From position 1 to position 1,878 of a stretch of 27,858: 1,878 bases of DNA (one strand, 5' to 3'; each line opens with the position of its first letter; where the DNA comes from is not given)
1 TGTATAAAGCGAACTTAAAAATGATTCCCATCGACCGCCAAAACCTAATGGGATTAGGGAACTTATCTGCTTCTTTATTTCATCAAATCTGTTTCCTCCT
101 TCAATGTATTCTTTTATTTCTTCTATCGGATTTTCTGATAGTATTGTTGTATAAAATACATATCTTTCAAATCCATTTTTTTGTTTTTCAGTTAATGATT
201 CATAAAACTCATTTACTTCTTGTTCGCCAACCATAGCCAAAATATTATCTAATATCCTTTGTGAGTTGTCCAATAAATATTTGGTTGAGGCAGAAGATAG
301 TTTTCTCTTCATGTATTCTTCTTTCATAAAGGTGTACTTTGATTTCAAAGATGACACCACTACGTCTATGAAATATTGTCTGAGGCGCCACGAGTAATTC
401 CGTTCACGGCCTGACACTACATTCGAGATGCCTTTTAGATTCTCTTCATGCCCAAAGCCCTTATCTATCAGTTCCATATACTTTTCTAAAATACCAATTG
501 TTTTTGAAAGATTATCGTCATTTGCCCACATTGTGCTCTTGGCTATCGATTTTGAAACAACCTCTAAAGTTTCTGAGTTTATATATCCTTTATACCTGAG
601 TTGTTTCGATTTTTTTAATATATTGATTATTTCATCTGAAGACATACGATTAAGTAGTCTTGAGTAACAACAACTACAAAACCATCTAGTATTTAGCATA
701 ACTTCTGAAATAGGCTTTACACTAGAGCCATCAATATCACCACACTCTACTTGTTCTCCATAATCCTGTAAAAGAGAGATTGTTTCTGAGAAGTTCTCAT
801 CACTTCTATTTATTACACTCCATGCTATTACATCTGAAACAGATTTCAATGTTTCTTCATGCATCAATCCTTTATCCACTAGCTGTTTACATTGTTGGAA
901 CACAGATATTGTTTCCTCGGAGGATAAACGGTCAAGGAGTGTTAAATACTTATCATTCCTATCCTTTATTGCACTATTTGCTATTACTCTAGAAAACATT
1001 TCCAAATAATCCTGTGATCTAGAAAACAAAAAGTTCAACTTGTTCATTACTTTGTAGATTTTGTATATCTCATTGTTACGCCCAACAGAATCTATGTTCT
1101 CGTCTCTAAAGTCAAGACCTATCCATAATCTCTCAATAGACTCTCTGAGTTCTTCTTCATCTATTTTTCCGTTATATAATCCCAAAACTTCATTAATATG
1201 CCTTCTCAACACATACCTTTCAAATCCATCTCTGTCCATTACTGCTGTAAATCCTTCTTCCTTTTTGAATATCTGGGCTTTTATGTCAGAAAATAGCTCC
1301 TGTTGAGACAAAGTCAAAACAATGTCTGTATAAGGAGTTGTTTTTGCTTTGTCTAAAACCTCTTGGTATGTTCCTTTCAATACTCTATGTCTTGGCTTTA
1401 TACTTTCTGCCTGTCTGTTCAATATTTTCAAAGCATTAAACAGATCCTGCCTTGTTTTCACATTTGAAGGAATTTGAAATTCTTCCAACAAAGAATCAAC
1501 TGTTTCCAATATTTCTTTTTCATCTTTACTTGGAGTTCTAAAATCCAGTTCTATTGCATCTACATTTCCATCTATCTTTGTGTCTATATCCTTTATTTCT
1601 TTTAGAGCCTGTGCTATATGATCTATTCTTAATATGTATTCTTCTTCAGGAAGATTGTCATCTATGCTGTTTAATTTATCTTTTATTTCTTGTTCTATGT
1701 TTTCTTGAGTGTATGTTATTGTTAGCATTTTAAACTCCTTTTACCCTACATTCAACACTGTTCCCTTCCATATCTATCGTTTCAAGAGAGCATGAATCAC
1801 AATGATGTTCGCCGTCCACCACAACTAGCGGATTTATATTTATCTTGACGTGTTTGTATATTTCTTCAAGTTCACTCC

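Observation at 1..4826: Uncharacterised coupled operon: CDC48-like double AAA ATPase + unknown protein + radical SAM + large helical-repeat protein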

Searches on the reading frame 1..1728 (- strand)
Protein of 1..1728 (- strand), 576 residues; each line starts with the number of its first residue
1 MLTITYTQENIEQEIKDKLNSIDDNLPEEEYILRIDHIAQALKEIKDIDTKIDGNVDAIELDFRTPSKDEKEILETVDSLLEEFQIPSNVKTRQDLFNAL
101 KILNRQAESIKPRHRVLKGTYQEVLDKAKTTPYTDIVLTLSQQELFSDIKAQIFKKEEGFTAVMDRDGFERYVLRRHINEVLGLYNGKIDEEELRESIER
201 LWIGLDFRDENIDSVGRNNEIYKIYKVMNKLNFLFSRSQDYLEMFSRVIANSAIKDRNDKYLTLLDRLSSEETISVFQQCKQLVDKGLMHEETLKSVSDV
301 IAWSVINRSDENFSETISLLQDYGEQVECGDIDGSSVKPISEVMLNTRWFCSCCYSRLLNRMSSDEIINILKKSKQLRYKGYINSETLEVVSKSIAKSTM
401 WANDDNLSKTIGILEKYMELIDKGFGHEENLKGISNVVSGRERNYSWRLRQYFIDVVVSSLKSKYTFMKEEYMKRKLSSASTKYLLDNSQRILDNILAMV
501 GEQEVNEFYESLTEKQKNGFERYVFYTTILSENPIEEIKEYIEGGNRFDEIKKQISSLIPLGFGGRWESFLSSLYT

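Call 11: search_protein_families(library=pfam, proteins=[window:1-1728:-], max_evalue=0.1)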
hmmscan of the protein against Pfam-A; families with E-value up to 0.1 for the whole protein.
window:1-1728:- (576 aa): 0 families

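Call 12: search_protein_families(library=ncbifam, proteins=[window:1-1728:-], max_evalue=0.1)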
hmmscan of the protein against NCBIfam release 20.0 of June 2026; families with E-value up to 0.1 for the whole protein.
window:1-1728:- (576 aa): 0 families

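Call 13: search_protein_families(library=padloc, proteins=[window:1-1728:-], max_evalue=0.1)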
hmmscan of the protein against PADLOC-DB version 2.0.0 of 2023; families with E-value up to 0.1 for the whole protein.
window:1-1728:- (576 aa): 0 families

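Call 29: find_homologous_proteins(query=window:1-1728:-, max_evalue=0.001)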
Query window:1-1728:- (576 aa): 1 proteins with E <= 0.001 among 8000 candidates.
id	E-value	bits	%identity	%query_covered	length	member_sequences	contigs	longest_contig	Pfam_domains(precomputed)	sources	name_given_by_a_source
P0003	1.7e-99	352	48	71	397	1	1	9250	-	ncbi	-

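Call 30: find_encoding_contigs(protein=P0003, flank=10000, max_places=10)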
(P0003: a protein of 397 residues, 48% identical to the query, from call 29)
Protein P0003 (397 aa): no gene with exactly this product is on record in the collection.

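Call 31: list_cluster_members(proteins=[P0003, P0002])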
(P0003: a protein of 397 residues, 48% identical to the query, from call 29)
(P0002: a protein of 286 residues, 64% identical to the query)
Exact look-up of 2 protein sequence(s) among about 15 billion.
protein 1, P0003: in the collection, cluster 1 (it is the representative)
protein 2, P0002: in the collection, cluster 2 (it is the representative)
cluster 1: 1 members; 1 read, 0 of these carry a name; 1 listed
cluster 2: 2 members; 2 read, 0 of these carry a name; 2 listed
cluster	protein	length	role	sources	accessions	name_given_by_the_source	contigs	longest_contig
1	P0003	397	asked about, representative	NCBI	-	-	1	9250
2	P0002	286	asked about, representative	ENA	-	-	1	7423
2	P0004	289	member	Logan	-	-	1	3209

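Call 36: find_related_loci(query=A2, collection=genome_contigs, flank=10000)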
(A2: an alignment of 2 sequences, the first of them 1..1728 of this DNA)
Query A2 (576 aa) in genome_contigs; peptide patterns used: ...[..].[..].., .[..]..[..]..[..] (x = any residue, [..] = any of these).
600 stretches matched a pattern, but none encodes a relative of the query by tblastn (E <= 1e-3).

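Call 48: search_solved_structures(query=A2, max_evalue=10)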
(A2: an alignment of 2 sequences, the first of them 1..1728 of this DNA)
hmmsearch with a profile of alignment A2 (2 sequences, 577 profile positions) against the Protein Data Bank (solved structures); distinct sequences matched with E-value up to 10: 1.
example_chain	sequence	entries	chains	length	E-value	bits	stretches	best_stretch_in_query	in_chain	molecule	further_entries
3piw_A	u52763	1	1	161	0.37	12.6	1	182-291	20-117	Type I interferon 2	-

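Call 55: find_related_loci(query=A2, collection=viral_contigs, flank=10000)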
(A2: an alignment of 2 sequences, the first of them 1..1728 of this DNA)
Query A2 (576 aa) in viral_contigs; peptide patterns used: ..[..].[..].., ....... (x = any residue, [..] = any of these).
460 stretches matched a pattern, but none encodes a relative of the query by tblastn (E <= 1e-3).

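Call 57: find_related_loci(query=A2, collection=metagenome_contigs, flank=10000)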
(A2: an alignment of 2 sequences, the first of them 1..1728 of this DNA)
Query A2 (576 aa) in metagenome_contigs; peptide patterns used: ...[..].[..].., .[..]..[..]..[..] (x = any residue, [..] = any of these).
600 stretches matched a pattern, but none encodes a relative of the query by tblastn (E <= 1e-3).

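Call 67: predict_structure(alignment_id=A2)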
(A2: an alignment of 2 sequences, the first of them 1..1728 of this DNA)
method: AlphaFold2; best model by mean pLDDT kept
length: 576 residues; sequences in the alignment: 2
mean_pLDDT: 46.8   pTM: 0.31
mean pLDDT of the five models: 46.8, 45.9, 45.7, 44.1, 42.0
residues with pLDDT >= 90: 0; 70-90: 24; 50-70: 207; < 50: 345
segments of 3 or more residues with pLDDT < 50: 1-61, 83-88, 100-114, 210-216, 233-237, 253-260, 309-353, 376-387, 397-509, 511-576
pLDDT, mean of each block of 10 residues (from residue 1): 28 40 36 38 33 31 55 58 48 53 36 57 75 69 57 58 68 70 56 59 57 48 57 49 56 45 53 61 58 54 51 47 40 31 46 51 55 51 46 50 42 47 43 31 28 29 33 36 35 36 42 42 40 37 44 40 35 34
secondary structure, 60 per line:
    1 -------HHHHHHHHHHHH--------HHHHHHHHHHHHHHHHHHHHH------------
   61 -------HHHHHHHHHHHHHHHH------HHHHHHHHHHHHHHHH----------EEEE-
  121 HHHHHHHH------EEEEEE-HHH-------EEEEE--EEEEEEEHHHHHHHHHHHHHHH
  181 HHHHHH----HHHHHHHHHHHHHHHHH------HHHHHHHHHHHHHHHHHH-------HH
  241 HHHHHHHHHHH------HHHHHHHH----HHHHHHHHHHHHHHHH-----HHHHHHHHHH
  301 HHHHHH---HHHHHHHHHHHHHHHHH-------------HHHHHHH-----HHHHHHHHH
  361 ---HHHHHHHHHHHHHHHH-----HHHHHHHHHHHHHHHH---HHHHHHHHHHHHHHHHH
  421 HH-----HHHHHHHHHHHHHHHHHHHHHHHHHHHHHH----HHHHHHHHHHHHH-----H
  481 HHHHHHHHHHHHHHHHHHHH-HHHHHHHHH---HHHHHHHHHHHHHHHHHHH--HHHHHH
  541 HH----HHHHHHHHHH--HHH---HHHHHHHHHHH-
elements in order: H8-19 H28-48 H68-83 H90-105 E116-119 H121-128 E135-140 E152-156 E159-165 H166-186 H191-207 H214-231 H239-251 H258-265 H270-285 H291-306 H310-326 H340-346 H352-360 H364-379 H385-400 H404-422 H428-457 H462-474 H480-500 H502-510 H514-532 H535-542 H547-556 H565-575

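Call 68: find_encoding_contigs(protein=P0004, flank=10000)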
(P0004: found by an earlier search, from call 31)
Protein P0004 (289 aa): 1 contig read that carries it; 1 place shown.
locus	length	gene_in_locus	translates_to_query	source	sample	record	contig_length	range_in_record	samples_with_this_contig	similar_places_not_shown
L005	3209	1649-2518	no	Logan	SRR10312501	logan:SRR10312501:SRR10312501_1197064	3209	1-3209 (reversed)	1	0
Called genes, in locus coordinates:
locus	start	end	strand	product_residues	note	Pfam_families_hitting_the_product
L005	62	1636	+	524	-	PF00004:AAA, PF00005:ABC_tran (faint), PF01637:ATPase_2 (faint), PF05496:RuvB_N (faint), PF07728:AAA_5 (faint), PF01695:IstB_IS21 (weak), PF00004:AAA, PF13173:AAA_14 (weak), +5 more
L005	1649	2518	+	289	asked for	-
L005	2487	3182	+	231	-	PF04055:Radical_SAM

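Call 69: search_protein_families(library=phrogs, proteins=[window:1-1728:-], max_evalue=0.01)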
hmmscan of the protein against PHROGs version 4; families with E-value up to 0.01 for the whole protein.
window:1-1728:- (576 aa): 0 families

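Call 81: fold_search(model_id=the predicted structure, library=pdb)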
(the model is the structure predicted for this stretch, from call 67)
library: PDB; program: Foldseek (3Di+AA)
matches with E <= 10: 643; with E <= 0.001: 1
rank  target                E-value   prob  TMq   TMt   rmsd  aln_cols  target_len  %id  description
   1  8cwy_A                4.9e-04  0.97  0.14  0.17  22.7       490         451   12  Accurate computational design of genetically encoded 3D protein crystals (released 2023-11-01)
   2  8cws_A                1.7e-03  0.97  0.17  0.20  22.7       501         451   12  Accurate computational design of genetically encoded 3D protein crystals (released 2023-11-01)
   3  9hvq_Q                3.4e-02  0.54  0.15  0.11  27.6       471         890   15  Structure of the transcribing Pol II-DSIF-PAF-SPT6-RECQL5 complex (released 2025-07-16)
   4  9mg8_B                3.4e-02  0.25  0.11  0.14  26.4       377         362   11  Crystal Structure of b-iTHR-110 (released 2025-12-17)
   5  7mwq_B                3.7e-02  0.97  0.14  0.34  13.0       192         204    9  Structure of De Novo designed beta sheet heterodimer LHD29A53/B53 (released 2022-01-19)
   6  4d0p                  4.1e-02  0.85  0.17  0.23  12.7       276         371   14  Crystal structure of human CSN4 (released 2014-07-23)
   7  8pql_A                5.2e-02  0.33  0.13  0.13  19.4       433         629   14  K48-linked ubiquitin chain formation with a cullin-RING E3 ligase and Cdc34: NEDD8-CUL2-RBX1-ELOB/C-FEM1C with trapped (released 2024-02-14)
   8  5mfe_A                6.3e-02  0.85  0.22  0.35  10.4       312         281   13  Designed armadillo repeat protein YIIIM5AII in complex with (RR)4 peptide (released 2017-09-13)
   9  7mwq_A                7.3e-02  0.91  0.15  0.34  12.3       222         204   12  Structure of De Novo designed beta sheet heterodimer LHD29A53/B53 (released 2022-01-19)
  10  6s9p_B                7.3e-02  0.75  0.21  0.30  11.3       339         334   11  Designed Armadillo Repeat protein internal Lock2 fused to target peptide KRKAKITWKR (released 2020-02-19)
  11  7ue2_A                7.6e-02  0.57  0.16  0.25  19.0       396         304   11  Crystal structure of designed helical repeat protein RPB_PLP3_R6 bound to PLPx6 peptide (released 2023-03-29)
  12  9cc4_C                8.8e-02  0.44  0.11  0.22  15.8       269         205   14  Crystal structure of Z4 c3ii (released 2025-06-25)
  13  9t32_E                9.3e-02  0.47  0.13  0.12  13.8       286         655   13  The Cullin 2 RING VHL E3 ligase dimerised by the homoPROTAC CM11 (released 2025-12-03)
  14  5mfl_C                9.7e-02  0.69  0.20  0.29  11.6       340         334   12  Designed armadillo repeat protein (KR)5_GS10_YIIIM6AII (released 2017-09-13)
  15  5mpb_Q                1.0e-01  0.51  0.18  0.22  19.2       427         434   13  26S proteasome in presence of AMP-PNP (s3) (released 2017-03-08)
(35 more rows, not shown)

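Call 84: search_dna_similar(query=window:1-1728:-, collection=phages, mode=protein, max_evalue=0.001, max_rows=5)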
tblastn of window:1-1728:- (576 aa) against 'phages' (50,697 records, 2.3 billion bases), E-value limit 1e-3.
No match.

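Call 85: search_dna_similar(query=window:1-1728:-, collection=plasmids, mode=protein, max_evalue=0.001, max_rows=5)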
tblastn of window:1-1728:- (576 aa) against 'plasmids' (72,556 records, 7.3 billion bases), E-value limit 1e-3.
No match.
